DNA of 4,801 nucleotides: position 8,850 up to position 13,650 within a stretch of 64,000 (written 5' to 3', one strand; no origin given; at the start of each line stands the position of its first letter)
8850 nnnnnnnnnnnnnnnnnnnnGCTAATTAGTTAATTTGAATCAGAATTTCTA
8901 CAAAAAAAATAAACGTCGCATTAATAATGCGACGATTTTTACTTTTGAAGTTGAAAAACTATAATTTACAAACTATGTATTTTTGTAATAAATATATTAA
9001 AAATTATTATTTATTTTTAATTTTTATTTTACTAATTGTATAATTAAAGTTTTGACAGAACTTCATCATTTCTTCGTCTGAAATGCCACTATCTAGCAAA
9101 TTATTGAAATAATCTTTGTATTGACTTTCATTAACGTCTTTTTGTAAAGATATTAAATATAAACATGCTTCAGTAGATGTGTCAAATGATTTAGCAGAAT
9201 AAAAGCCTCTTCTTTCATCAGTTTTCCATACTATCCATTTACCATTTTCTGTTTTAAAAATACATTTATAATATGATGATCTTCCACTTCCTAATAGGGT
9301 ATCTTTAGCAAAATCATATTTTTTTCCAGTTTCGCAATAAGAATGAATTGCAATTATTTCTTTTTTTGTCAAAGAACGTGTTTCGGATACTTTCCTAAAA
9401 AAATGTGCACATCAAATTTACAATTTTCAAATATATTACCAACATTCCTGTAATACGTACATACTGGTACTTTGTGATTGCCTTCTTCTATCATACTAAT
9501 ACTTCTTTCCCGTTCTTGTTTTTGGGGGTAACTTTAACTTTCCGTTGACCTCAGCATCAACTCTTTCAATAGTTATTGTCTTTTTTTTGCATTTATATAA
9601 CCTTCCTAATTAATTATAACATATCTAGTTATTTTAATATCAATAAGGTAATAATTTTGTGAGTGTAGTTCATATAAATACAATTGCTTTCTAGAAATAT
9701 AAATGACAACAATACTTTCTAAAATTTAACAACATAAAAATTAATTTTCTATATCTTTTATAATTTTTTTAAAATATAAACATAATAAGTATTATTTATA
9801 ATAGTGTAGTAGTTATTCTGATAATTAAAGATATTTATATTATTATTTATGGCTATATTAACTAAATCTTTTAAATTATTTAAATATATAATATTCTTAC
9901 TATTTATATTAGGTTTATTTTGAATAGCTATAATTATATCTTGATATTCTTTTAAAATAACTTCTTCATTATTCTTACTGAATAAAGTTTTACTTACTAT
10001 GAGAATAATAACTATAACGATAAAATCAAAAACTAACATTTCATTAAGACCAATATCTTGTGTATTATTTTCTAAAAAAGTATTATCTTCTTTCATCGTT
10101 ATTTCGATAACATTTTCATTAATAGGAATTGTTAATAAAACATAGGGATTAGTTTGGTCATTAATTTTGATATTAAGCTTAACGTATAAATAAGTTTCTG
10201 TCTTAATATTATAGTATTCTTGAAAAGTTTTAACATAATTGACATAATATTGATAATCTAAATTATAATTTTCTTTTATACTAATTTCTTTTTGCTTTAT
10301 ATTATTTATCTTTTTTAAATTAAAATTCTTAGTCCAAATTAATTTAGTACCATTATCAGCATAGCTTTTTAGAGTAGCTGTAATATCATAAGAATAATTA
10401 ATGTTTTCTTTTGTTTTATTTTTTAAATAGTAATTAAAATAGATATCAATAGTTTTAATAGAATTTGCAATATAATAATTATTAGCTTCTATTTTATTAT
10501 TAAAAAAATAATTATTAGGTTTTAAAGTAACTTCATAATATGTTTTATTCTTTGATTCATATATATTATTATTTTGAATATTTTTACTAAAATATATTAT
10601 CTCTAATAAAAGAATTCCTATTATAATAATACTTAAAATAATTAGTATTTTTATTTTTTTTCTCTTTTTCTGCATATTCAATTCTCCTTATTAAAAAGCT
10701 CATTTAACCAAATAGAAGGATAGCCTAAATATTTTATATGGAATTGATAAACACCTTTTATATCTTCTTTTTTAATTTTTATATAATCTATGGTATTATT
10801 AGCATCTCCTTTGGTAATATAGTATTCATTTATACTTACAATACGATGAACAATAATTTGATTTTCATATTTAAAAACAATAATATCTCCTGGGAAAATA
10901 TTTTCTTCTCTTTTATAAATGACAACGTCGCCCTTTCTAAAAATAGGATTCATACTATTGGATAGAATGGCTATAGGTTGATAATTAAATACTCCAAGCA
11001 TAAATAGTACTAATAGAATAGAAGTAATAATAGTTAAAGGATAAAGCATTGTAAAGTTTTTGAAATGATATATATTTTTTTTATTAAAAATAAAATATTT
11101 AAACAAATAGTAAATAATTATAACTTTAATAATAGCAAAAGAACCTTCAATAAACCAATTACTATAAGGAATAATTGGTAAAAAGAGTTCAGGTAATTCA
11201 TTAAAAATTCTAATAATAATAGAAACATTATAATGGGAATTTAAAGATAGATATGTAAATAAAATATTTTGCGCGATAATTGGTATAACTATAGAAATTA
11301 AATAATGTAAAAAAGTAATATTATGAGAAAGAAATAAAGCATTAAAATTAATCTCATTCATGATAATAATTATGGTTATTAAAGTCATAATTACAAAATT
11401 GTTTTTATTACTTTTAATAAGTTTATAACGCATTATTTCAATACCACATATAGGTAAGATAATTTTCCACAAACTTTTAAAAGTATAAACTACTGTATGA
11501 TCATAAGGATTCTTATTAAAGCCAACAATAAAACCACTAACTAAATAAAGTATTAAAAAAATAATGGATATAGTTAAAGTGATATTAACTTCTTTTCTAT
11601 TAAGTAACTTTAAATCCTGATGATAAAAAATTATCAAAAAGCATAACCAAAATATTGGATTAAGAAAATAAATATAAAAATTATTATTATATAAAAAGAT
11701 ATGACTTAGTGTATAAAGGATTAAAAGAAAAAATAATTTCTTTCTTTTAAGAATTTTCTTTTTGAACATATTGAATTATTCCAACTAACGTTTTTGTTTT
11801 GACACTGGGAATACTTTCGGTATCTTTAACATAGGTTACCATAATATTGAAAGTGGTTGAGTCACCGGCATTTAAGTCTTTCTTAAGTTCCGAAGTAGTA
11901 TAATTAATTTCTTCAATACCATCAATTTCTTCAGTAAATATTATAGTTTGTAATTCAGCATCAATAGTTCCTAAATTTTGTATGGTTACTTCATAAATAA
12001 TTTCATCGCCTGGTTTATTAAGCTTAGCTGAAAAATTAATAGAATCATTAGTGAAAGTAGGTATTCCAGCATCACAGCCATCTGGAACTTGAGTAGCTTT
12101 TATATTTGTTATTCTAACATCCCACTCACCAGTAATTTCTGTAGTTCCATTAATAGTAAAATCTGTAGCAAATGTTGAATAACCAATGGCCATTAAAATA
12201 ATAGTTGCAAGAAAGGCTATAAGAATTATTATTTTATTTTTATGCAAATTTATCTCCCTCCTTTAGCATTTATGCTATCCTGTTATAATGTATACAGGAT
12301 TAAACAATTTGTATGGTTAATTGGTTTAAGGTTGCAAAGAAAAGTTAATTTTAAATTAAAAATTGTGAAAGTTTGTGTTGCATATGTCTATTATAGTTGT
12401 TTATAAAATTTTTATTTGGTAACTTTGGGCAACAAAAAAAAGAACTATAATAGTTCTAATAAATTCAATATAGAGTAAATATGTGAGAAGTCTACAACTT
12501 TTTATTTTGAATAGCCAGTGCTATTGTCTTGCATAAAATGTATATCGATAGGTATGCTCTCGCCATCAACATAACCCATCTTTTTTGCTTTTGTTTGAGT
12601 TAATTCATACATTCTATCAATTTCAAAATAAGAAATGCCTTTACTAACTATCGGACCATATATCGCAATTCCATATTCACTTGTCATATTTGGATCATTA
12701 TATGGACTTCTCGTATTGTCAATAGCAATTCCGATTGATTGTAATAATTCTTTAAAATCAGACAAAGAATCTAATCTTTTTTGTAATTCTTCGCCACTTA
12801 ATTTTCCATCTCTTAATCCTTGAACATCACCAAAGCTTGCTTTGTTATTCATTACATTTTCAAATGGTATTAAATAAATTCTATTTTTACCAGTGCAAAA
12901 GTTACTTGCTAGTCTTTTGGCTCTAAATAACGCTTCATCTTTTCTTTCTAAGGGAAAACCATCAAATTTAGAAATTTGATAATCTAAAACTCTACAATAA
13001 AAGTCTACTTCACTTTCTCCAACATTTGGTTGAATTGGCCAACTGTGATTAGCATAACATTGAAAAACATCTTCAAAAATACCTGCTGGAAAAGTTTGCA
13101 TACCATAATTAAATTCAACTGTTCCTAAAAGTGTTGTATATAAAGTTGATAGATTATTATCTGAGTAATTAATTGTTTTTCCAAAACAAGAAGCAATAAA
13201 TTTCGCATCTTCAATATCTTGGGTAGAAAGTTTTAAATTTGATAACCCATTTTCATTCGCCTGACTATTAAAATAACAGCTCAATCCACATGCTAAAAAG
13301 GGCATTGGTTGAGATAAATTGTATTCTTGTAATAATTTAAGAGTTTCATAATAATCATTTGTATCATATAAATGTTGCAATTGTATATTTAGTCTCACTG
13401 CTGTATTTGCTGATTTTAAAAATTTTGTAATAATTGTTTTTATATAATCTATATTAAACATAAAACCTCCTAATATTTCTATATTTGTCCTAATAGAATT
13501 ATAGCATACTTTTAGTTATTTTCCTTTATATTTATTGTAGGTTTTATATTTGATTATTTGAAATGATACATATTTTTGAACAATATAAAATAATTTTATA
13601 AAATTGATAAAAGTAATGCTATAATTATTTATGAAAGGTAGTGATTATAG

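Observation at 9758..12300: SipW-type operon in which the signal peptidase is fused to a ~250-aa polytopic membrane domain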

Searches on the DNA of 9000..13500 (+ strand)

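Call 8: search_dna_similar(query=window:9000-13500:+, collection=plasmids, mode=near)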
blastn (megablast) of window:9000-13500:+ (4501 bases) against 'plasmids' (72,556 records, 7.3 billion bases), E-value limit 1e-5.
No match.

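Call 9: search_dna_similar(query=window:9000-13500:+, collection=phages, mode=near)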
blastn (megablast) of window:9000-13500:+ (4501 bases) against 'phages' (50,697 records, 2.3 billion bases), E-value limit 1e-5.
No match.

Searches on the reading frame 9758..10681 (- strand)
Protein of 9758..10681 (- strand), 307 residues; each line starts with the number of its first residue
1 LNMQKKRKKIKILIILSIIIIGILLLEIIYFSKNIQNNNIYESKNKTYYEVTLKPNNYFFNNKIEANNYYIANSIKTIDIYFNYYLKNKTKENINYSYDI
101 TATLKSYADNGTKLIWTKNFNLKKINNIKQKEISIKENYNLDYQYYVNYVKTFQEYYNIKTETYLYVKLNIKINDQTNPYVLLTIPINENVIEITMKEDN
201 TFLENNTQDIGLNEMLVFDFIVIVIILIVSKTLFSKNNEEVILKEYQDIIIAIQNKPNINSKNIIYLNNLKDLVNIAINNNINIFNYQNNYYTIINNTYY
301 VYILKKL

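Call 3: search_protein_families(library=pfam, proteins=[window:9758-10681:-], max_evalue=1)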
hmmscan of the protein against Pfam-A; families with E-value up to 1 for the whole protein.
window:9758-10681:- (307 aa): 1 family
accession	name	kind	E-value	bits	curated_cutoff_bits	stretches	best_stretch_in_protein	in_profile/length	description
PF17231.7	DUF5305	-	3.3e-09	37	29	1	116-302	1-217/217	Family of unknown function (DUF5305)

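Call 4: search_protein_families(library=ncbifam, proteins=[window:9758-10681:-], max_evalue=1)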
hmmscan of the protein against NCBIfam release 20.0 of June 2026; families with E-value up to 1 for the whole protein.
window:9758-10681:- (307 aa): 0 families
